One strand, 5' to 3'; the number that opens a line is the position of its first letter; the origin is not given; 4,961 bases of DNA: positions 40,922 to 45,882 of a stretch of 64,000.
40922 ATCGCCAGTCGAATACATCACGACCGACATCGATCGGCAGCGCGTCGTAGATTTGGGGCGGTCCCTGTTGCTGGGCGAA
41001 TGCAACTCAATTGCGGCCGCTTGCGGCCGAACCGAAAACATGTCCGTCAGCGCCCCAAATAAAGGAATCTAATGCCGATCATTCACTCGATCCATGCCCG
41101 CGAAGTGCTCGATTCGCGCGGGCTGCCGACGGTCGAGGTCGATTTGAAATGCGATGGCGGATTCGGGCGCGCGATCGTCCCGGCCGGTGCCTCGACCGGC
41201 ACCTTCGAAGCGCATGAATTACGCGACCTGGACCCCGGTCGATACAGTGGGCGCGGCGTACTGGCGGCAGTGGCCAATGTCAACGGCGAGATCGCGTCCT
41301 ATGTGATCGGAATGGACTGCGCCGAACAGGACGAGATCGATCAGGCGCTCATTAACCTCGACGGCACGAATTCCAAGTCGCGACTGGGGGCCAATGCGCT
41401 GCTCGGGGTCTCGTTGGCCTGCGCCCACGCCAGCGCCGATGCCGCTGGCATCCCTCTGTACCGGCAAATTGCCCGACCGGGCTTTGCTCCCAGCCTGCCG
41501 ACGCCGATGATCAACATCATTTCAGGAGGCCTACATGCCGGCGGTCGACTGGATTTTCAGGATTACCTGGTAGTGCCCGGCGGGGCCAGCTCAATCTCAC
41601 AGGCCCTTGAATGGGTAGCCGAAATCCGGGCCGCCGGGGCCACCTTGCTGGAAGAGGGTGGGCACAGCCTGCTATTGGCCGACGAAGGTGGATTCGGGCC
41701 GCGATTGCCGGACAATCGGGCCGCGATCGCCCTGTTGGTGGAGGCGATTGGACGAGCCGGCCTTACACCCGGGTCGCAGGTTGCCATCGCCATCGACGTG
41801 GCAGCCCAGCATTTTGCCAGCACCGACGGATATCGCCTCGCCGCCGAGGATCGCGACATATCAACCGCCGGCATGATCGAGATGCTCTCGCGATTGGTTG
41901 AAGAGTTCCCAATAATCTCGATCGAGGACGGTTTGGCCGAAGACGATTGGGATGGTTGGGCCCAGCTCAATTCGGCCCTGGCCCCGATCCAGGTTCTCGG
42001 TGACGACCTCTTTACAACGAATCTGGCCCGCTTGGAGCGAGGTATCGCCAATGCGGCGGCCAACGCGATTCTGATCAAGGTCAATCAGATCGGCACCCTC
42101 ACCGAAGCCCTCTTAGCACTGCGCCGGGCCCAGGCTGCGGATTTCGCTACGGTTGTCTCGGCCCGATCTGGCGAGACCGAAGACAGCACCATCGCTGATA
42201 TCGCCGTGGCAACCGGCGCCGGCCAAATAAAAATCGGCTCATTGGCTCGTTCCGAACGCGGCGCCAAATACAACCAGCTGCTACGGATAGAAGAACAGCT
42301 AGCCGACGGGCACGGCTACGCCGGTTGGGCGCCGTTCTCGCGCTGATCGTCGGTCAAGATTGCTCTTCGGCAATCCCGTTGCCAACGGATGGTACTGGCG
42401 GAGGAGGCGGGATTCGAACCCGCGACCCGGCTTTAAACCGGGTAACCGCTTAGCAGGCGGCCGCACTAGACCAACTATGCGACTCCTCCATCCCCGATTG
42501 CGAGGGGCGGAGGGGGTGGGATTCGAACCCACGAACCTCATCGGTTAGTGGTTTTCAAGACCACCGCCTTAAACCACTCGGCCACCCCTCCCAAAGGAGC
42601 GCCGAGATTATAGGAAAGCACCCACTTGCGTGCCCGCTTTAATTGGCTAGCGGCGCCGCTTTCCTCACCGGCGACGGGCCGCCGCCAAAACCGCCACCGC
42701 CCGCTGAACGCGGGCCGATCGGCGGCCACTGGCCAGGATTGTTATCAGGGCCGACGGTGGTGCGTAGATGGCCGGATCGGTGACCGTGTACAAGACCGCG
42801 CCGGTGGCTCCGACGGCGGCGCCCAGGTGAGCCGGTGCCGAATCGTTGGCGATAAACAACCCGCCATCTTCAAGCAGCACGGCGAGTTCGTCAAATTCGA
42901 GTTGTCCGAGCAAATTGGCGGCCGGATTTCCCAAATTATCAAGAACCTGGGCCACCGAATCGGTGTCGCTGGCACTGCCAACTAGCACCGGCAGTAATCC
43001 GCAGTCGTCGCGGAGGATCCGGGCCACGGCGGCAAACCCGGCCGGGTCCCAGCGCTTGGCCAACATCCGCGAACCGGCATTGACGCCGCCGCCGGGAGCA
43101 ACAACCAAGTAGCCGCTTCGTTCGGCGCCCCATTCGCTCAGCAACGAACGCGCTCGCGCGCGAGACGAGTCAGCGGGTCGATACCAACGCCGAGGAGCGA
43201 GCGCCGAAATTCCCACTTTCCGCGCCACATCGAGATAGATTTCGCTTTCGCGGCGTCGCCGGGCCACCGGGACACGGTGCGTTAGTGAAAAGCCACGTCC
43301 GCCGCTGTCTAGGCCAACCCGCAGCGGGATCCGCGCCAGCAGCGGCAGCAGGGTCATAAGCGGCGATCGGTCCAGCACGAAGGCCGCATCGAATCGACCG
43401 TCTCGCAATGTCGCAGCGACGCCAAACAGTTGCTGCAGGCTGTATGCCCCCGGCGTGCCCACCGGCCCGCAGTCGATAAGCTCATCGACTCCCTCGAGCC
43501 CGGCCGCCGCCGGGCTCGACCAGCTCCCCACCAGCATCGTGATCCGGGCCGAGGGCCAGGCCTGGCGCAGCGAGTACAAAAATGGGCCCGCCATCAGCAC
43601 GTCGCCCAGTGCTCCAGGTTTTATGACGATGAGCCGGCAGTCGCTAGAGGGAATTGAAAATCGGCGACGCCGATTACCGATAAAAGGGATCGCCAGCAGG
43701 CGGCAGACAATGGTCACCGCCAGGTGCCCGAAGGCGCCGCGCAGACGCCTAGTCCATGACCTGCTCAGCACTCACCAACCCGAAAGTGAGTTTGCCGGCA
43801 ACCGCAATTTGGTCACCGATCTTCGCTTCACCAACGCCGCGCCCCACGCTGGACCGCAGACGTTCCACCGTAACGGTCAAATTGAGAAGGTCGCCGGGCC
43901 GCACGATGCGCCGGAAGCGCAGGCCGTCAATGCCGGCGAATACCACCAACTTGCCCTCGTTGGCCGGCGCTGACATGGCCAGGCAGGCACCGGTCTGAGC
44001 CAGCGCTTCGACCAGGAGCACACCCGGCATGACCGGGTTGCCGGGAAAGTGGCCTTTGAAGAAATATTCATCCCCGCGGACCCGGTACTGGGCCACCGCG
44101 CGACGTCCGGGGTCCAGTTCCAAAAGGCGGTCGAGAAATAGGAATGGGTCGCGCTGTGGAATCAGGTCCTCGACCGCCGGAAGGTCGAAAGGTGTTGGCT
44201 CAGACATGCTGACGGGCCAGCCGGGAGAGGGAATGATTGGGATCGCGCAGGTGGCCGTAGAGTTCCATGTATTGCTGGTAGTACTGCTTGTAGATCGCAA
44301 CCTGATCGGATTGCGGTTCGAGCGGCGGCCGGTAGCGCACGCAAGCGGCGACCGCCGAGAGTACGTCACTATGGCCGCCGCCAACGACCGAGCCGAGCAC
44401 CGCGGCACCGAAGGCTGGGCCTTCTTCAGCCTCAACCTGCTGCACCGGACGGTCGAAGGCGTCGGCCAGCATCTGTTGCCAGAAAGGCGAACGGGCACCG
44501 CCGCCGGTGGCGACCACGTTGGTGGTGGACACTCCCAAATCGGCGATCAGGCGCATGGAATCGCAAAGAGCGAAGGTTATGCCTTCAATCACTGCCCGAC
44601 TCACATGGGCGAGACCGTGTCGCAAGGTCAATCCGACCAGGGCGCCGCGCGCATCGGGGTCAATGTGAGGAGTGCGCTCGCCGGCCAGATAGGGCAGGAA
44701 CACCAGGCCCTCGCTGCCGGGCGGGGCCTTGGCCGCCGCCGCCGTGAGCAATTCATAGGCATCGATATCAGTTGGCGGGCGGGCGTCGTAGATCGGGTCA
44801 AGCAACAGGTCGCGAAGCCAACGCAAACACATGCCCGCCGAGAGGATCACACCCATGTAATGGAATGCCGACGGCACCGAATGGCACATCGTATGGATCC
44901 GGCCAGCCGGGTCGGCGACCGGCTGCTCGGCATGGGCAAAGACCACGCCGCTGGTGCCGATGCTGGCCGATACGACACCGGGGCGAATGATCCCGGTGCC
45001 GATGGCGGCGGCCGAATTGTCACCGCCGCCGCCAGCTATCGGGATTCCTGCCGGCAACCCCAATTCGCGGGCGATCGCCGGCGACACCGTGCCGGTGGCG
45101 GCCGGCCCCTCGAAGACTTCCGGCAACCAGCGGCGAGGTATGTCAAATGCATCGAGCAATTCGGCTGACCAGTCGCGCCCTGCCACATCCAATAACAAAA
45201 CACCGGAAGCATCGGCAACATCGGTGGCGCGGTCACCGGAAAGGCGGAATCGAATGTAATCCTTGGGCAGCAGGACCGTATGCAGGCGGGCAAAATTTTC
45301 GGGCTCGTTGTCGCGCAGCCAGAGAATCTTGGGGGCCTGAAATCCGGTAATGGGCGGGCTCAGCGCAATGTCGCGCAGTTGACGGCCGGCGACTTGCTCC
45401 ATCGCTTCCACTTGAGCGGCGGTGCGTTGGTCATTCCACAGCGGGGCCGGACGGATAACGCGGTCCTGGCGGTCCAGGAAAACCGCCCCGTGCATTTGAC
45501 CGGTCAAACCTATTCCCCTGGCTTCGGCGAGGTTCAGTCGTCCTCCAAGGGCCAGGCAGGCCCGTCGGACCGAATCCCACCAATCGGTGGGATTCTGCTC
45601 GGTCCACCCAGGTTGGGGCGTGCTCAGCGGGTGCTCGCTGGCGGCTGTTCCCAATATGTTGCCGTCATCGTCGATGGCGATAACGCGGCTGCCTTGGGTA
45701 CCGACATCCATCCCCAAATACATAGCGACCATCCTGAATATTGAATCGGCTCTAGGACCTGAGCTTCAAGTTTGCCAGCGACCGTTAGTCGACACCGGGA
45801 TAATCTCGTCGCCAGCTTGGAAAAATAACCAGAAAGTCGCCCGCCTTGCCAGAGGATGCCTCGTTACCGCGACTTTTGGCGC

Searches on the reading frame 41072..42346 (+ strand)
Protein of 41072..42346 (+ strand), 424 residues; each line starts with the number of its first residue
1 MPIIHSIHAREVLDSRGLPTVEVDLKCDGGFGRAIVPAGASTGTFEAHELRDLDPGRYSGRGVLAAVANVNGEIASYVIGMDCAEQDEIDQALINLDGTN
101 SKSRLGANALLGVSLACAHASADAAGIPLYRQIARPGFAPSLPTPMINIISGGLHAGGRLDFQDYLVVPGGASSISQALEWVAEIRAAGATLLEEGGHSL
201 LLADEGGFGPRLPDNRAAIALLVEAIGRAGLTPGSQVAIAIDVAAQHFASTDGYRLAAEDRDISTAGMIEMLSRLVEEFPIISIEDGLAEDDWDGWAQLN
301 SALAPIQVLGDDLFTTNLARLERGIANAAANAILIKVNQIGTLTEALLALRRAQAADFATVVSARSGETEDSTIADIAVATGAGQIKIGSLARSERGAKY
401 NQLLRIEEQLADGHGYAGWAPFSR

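Call 77: search_protein_families(library=pfam, proteins=[window:41072-42346:+], max_evalue=0.00001)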
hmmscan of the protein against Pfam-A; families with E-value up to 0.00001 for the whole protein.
window:41072-42346:+ (424 aa): 3 families
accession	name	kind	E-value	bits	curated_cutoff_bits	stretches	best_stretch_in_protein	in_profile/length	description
PF00113.28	Enolase_C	-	1.5e-91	307.2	21.5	1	141-419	3-290/296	Enolase, C-terminal TIM barrel domain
PF03952.21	Enolase_N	-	2e-52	177.3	35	1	4-133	1-131/131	Enolase, N-terminal domain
PF13378.12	MR_MLE_C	-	4.7e-07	30.2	29.4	1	264-390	56-178/219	Enolase C-terminal domain-like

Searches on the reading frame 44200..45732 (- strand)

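Call 77: search_protein_families(library=pfam, proteins=[window:44200-45732:-], max_evalue=0.00001)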
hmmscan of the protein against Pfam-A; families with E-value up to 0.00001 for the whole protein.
window:44200-45732:- (510 aa): 2 families
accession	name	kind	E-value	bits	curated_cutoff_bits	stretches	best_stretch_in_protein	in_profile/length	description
PF00370.27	FGGY_N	-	3.6e-68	230.2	28.8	1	4-245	1-245/245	FGGY family of carbohydrate kinases, N-terminal domain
PF02782.22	FGGY_C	-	2.9e-36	125.6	27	1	255-449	2-196/198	FGGY family of carbohydrate kinases, C-terminal domain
